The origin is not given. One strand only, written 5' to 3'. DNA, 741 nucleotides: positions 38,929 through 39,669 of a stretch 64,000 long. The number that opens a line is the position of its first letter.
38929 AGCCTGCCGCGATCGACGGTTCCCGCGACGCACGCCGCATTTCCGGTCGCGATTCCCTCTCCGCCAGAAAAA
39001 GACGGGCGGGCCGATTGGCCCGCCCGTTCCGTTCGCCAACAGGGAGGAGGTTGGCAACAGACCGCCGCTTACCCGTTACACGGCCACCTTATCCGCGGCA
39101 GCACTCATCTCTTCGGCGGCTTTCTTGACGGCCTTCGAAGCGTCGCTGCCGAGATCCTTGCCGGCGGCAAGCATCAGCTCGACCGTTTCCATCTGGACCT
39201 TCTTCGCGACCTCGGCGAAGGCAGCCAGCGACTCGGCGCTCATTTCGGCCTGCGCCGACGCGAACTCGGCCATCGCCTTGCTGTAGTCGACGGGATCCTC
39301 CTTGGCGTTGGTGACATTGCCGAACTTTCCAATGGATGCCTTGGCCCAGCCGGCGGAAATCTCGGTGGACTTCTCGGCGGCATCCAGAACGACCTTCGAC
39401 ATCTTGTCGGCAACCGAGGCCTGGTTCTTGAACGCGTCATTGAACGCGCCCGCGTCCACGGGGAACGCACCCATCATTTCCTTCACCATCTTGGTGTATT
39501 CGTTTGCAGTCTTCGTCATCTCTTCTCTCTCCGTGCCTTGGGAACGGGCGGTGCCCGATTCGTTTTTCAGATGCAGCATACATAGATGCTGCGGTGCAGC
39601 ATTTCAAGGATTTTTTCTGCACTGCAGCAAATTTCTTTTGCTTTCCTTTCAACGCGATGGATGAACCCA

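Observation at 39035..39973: Near-identical hairpins with a CCUCCUCCC-type loop (cuckoo/CcsR-like anti-SD motif) in the 3' UTRs of both phasin paralogs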

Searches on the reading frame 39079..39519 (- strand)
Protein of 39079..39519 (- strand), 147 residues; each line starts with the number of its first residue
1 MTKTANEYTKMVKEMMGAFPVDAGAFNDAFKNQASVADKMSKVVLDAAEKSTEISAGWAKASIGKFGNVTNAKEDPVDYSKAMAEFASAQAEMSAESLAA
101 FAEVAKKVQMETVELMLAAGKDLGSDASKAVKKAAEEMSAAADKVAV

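Call 16: find_homologous_proteins(query=window:39079-39519:-)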
Query window:39079-39519:- (147 aa): 4361 proteins with E <= 0.001 among 4492 candidates; the best 120 are listed.
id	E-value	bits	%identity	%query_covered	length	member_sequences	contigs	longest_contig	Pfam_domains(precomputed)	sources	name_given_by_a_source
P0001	3.4e-78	278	99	100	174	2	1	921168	-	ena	-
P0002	2.7e-76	272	97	100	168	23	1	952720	-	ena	-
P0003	3.1e-73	262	92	100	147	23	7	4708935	-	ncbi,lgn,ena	-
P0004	3.2e-71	255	89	99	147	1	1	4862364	-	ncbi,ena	-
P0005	4.8e-66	239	86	84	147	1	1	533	-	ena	-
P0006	2.1e-60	221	61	79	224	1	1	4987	PF09361.16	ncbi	-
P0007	3.4e-60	220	79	94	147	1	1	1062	-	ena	-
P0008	4.9e-60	219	80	90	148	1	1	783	-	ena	-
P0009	5.9e-60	219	80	90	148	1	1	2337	-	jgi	jgi:hypothetical protein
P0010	6.1e-60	219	77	94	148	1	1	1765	-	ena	-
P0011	9.3e-60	219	78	91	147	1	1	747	-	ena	-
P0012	1.0e-59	218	76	95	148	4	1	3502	-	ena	-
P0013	1.4e-59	218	76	94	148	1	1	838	-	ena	-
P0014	2.8e-59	217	76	95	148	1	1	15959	-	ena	-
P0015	2.9e-59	217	77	99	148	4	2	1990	-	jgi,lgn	jgi:hypothetical protein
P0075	1.0e-55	205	72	94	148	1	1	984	PF09361.16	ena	-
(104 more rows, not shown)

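Call 19: find_related_loci(query=A2, collection=genome_contigs, flank=2500)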
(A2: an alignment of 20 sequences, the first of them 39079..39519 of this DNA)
Query A2 (147 aa) in genome_contigs; peptide patterns used: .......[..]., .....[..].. (x = any residue, [..] = any of these).
600 stretches matched a pattern (row limit reached: there are more); 598 encode a relative of the query (tblastn E <= 1e-3); the best 80 are kept; 80 distinct loci.
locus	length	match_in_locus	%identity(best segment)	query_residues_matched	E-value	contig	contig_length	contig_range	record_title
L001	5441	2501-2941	95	1-147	1e-80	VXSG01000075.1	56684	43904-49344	MAG: Boseongicola sp. SB0665_bin_10 NODE_356_length_56684_cov_14.244645, whole genome shotgun sequence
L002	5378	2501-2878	92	1-126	1e-74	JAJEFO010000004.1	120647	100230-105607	MAG: Silicimonas sp. isolate p16x43bins.5 k141_1067289, whole genome shotgun sequence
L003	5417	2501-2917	76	1-139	7e-67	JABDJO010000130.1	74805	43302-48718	MAG: Silicimonas sp. isolate SS_bin_25 k127_4146897, whole genome shotgun sequence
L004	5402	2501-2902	78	5-138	1e-66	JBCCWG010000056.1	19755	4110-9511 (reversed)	MAG: Pseudomonadota bacterium isolate P01_E01_bin.7 k141_1580040_length_19755_cov_85.5683, whole genome shotgun sequence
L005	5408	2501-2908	77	3-138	3e-66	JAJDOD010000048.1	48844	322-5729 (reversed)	MAG: Silicimonas sp. isolate MASabin.3 k141_1763820, whole genome shotgun sequence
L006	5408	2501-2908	76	3-138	1e-65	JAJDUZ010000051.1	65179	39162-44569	MAG: Silicimonas sp. isolate jk18x22bins.107 k141_40778, whole genome shotgun sequence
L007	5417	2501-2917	73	1-139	7e-62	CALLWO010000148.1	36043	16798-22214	MAG: uncultured Boseongicola sp. isolate L2_Bin_METABAT__104_sub_1 genome assembly, contig: c_000001329114, whole genome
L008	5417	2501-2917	69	1-139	3e-60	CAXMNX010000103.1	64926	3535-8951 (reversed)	MAG: uncultured Boseongicola sp. isolate 07C-BC-St03_bin.12.orig genome assembly, contig: k141_1861145, whole genome sho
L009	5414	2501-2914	70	1-138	5e-60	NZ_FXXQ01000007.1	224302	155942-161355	Boseongicola aestuarii strain CECT 8489, whole genome shotgun sequence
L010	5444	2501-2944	65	1-137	2e-57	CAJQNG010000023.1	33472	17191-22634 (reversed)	MAG: uncultured Boseongicola sp. isolate 10_20180412_Bin_METABAT_144_1 genome assembly, contig: c_000009838861, whole ge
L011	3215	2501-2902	70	5-138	9e-58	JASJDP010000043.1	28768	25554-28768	MAG: Rhodobacter sp. isolate MO_188.B50 MO_188.c_969, whole genome shotgun sequence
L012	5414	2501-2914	67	5-142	3e-56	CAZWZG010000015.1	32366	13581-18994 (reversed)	MAG TPA_asm: uncultured Rhodobacterales bacterium isolate SRP135972_co1_91 genome assembly, contig: NODE_1099_length_323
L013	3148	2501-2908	66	2-138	8e-56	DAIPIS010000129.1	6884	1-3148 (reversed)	MAG TPA_asm: Meridianimarinicoccus sp. isolate CTOTU7322 NODE_17010_length_6884_cov_20.766730, whole genome shotgun sequ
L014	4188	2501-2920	65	1-140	1e-55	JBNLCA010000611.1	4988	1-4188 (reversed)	MAG: Paracoccaceae bacterium isolate C2.bin.15.orig k141_1298572, whole genome shotgun sequence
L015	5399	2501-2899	68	6-138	2e-55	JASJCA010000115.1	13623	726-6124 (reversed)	MAG: Rhodobacter sp. isolate MO_135.B1 MO_135.c_3025, whole genome shotgun sequence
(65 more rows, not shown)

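Call 42: search_protein_families(library=pfam, proteins=[window:39079-39519:-], max_evalue=0.001)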
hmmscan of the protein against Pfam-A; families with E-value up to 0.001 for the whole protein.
window:39079-39519:- (147 aa): 0 families

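Call 44: search_protein_families(library=ncbifam, proteins=[window:39079-39519:-], max_evalue=0.01)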
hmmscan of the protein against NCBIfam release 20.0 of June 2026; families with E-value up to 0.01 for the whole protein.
window:39079-39519:- (147 aa): 0 families

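Call 60: find_homologous_proteins(query=A7)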
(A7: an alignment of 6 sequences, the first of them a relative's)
Query A7 (6 sequences) (154 aa, profile of the alignment): 6723 proteins with E <= 0.001 among 8000 candidates; the best 120 are listed.
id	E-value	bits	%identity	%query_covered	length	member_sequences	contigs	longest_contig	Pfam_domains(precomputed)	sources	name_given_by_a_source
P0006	3.3e-91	321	-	-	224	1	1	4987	PF09361.16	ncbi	-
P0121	2.2e-77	276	78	94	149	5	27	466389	PF09361.16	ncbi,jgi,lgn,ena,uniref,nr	ncbi:Phasin [Paenirhodobacter sp. CAU 1674]|jgi:hypothetical protein|uniref:phasin family protein n=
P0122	9.9e-77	274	80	81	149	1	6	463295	-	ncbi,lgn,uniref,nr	ncbi:Phasin [Solirhodobacter olei]|uniref:Phasin n=1 Tax=Solirhodobacter olei TaxID=2493082 RepID=UP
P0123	2.9e-76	273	79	88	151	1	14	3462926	-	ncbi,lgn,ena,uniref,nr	ncbi:Phasin [Rhodobacter xanthinilyticus]|uniref:Phasin n=1 Tax=Rhodobacter xanthinilyticus TaxID=18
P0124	3.4e-76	272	99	100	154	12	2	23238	PF09361.16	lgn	-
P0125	5.1e-76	272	79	88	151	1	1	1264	-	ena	-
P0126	1.6e-75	270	78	88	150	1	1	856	-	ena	-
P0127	4.0e-75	269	81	81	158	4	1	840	-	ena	-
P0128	4.4e-75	269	79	81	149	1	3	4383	PF09361.16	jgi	jgi:hypothetical protein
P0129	1.1e-74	268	82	81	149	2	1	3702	PF09361.16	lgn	-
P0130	1.3e-74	267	82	81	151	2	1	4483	PF09361.16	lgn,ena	-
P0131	1.8e-74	267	81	90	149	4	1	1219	PF09361.16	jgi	-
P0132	2.7e-74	266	80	90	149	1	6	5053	PF09361.16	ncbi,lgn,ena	-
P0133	2.8e-74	266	77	88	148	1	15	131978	PF09361.16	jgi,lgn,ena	jgi:hypothetical protein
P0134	3.7e-74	266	79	88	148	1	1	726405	PF09361.16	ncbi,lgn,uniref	ncbi:phasin family protein [Pontitalea aquivivens]|uniref:phasin family protein n=1 Tax=Pontitalea a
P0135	5.1e-74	265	75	96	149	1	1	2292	PF09361.16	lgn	-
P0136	5.2e-74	265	74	97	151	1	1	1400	PF09361.16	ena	-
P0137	5.8e-74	265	82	90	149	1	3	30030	PF09361.16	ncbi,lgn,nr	ncbi:MAG: phasin family protein [Paracoccaceae bacterium]|nr:phasin family protein [Paracoccaceae ba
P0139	1.2e-73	264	77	88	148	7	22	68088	PF09361.16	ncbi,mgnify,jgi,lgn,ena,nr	ncbi:MAG: Phasin [Rhodobacteraceae bacterium]|mgnify:CR=1 FL=1|jgi:ABC-type transporter Mla subunit 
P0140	1.2e-73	264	78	90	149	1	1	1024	PF09361.16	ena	-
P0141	1.3e-73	264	79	81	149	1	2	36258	PF09361.16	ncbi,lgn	ncbi:MAG: phasin family protein [Paracoccaceae bacterium]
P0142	1.4e-73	264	79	88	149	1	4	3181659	PF09361.16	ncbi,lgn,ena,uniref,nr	ncbi:Phasin [Sedimentimonas flavescens]|uniref:Phasin n=1 Tax=Sedimentimonas flavescens TaxID=285101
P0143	1.5e-73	264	78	88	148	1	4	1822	PF09361.16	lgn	-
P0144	1.8e-73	264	79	90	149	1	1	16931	PF09361.16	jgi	jgi:hypothetical protein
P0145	1.8e-73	264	77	88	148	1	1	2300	PF09361.16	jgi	jgi:hypothetical protein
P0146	2.0e-73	263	78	88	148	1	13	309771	PF09361.16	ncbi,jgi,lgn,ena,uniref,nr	ncbi:Phasin [Pseudothioclava nitratireducens]|jgi:hypothetical protein|uniref:Phasin n=1 Tax=Pseudot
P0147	2.0e-73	263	74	81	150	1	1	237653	PF09361.16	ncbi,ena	-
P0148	2.3e-73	263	77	88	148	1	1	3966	PF09361.16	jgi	jgi:hypothetical protein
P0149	2.4e-73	263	86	81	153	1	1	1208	PF09361.16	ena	-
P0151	2.6e-73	263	79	81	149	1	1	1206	PF09361.16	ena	-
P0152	2.9e-73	263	78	90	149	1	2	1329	PF09361.16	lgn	-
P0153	3.0e-73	263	78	81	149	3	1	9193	PF09361.16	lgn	-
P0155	3.6e-73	263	74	81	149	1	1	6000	PF09361.16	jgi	jgi:hypothetical protein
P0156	3.6e-73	263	77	84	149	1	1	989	PF09361.16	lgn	-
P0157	3.9e-73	263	74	81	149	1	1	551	PF09361.16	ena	-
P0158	4.1e-73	262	-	-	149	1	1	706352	PF09361.16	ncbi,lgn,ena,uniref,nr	ncbi:MAG: Phasin [Cereibacter sphaeroides]|uniref:Phasin n=1 Tax=Cereibacter sphaeroides TaxID=1063 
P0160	4.5e-73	262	77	94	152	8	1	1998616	PF09361.16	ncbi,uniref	ncbi:phasin family protein [Paenirhodobacter sp.]|uniref:phasin family protein n=1 Tax=Paenirhodobac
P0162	6.9e-73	262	70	96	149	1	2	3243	PF09361.16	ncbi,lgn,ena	-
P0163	7.7e-73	262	72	81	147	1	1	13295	PF09361.16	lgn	-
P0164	7.7e-73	262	76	96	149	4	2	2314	PF09361.16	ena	-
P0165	8.0e-73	262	75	81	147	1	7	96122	PF09361.16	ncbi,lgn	ncbi:MAG: Phasin [Pseudomonadota bacterium]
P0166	1.1e-72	261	79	90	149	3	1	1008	PF09361.16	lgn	-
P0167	1.1e-72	261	78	81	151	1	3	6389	PF09361.16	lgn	-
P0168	1.2e-72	261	74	88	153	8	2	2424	PF09361.16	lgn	-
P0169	1.3e-72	261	76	96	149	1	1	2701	PF09361.16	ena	-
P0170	1.5e-72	261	75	94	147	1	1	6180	PF09361.16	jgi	-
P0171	1.7e-72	260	76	88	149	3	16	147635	PF09361.16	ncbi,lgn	-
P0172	1.7e-72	260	79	81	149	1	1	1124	PF09361.16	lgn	-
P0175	2.1e-72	260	67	92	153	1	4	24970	PF09361.16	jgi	jgi:uncharacterized protein YeaO (DUF488 family)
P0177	2.2e-72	260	73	97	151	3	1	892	PF09361.16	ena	-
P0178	2.3e-72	260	70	96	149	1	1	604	PF09361.16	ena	-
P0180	2.6e-72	260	71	81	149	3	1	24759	PF09361.16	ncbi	-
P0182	3.0e-72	260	76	88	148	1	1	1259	PF09361.16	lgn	-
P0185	3.1e-72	260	74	81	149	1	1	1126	PF09361.16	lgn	-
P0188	3.4e-72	259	68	96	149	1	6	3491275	PF09361.16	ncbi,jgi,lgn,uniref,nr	ncbi:MAG: phasin family protein [Cereibacter changlensis]|jgi:hypothetical protein|uniref:Phasin n=2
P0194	4.1e-72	259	74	81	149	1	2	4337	PF09361.16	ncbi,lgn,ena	-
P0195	4.1e-72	259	74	81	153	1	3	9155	PF09361.16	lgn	-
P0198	4.4e-72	259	-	-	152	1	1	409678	PF09361.16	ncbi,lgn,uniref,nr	ncbi:phasin family protein [Fertoebacter nigrum]|uniref:Phasin family protein n=1 Tax=Fertoeibacter 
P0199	4.5e-72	259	76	90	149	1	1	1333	PF09361.16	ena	-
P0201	5.0e-72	259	68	96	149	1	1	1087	PF09361.16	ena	-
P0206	6.4e-72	259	70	96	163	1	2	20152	PF09361.16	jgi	jgi:hypothetical protein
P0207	6.9e-72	258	81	90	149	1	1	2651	PF09361.16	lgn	-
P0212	7.6e-72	258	74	81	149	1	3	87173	PF09361.16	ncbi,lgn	ncbi:MAG: phasin, PhaP [Pseudomonadota bacterium]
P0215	8.0e-72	258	78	90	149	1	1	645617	PF09361.16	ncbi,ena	-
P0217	8.5e-72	258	71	81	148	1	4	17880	PF09361.16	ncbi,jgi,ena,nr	ncbi:MAG: Phasin [Rhodobacteraceae bacterium]|jgi:hypothetical protein|nr:phasin family protein [Alp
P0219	8.8e-72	258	70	81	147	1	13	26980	PF09361.16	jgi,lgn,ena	-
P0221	9.6e-72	258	75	90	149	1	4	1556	PF09361.16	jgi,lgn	jgi:hypothetical protein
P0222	1.0e-71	258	77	88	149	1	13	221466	PF09361.16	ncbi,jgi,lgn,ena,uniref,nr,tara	ncbi:MAG: Phasin [Confluentimicrobium sp.]|jgi:hypothetical protein|uniref:phasin family protein n=1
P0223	1.0e-71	258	78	90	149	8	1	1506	PF09361.16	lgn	-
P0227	1.2e-71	258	76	88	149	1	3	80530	PF09361.16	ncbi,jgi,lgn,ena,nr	ncbi:MAG: Phasin [Alphaproteobacteria bacterium HGW-Alphaproteobacteria-6]|nr:MAG: Phasin [Alphaprot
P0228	1.3e-71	258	78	81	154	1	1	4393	PF09361.16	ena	-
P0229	1.3e-71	258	74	80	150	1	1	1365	PF09361.16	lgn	-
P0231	1.4e-71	258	78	96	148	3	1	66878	PF09361.16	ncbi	-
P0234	1.4e-71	257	71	81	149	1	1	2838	PF09361.16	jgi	jgi:Phasin protein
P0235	1.4e-71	257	73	81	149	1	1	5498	PF09361.16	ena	-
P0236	1.5e-71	257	78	90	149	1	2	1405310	PF09361.16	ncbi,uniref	ncbi:phasin family protein [Ostreiculturibacter nitratireducens]|uniref:phasin family protein n=1 Ta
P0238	1.6e-71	257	76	88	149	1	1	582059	PF09361.16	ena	-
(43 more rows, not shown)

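Call 61: find_encoding_contigs(protein=P0158, flank=3000, max_places=2)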
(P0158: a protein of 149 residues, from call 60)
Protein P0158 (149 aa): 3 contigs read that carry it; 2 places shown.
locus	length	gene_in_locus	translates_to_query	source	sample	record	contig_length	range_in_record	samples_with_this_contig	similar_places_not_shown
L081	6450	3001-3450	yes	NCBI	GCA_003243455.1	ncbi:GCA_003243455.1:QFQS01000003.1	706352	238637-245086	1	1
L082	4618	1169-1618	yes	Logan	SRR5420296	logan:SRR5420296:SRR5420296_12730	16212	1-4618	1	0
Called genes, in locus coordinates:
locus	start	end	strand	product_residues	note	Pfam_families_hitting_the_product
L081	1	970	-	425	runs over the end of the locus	PF06850:PHB_depo_C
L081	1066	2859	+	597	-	PF07167:PhaC_N, PF00561:Abhydrolase_1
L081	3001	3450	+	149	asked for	PF09361:Phasin_2 (faint)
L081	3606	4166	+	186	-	PF07879:PHB_acc_N, PF05233:PHB_acc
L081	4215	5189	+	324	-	PF00126:HTH_1, PF03466:LysR_substrate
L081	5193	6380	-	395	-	PF00155:Aminotran_1_2, PF01041:DegT_DnrJ_EryC1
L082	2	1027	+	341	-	?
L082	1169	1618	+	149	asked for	PF09361:Phasin_2 (faint)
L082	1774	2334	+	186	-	PF07879:PHB_acc_N, PF05233:PHB_acc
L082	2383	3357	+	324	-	PF00126:HTH_1, PF03466:LysR_substrate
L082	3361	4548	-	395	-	PF00155:Aminotran_1_2, PF01041:DegT_DnrJ_EryC1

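Call 62: find_encoding_contigs(protein=P0188, flank=3000, max_places=1)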
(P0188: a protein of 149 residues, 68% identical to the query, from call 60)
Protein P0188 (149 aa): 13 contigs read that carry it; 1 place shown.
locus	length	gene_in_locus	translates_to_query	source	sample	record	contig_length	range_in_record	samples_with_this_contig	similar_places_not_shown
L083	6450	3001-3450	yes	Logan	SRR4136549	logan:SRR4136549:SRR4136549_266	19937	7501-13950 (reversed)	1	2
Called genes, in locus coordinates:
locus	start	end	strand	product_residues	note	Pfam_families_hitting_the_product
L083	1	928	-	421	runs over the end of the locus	PF06850:PHB_depo_C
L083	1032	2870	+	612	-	PF07167:PhaC_N, PF00561:Abhydrolase_1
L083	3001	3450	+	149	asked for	PF09361:Phasin_2 (weak)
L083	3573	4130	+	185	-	PF07879:PHB_acc_N, PF05233:PHB_acc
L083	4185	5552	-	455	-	PF00202:Aminotran_3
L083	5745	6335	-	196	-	PF02525:Flavodoxin_2, PF03358:FMN_red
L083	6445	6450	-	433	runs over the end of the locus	PF01946:Thi4 (weak), PF01266:DAO, PF01494:FAD_binding_3 (weak), PF03486:HI0933_like (faint), PF07992:Pyr_redox_2 (faint), PF12831:FAD_oxidored (weak), PF13450:NAD_binding_8 (weak), PF01593:Amino_oxidase (faint)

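Call 63: find_encoding_contigs(protein=P0123, flank=3000, max_places=1)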
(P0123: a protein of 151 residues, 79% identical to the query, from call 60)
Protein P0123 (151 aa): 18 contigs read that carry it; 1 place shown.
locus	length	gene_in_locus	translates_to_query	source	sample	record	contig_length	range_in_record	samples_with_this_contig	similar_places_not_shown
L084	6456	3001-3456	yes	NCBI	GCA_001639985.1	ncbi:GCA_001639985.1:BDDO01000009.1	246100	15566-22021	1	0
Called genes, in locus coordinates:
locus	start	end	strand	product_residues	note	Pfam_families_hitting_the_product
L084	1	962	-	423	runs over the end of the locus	PF06850:PHB_depo_C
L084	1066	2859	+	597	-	PF07167:PhaC_N, PF00561:Abhydrolase_1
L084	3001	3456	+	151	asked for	-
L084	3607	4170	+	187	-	PF07879:PHB_acc_N, PF05233:PHB_acc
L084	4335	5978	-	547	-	PF06418:CTP_synth_N, PF00117:GATase, PF07722:Peptidase_C26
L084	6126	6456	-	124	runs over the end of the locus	PF03840:SecG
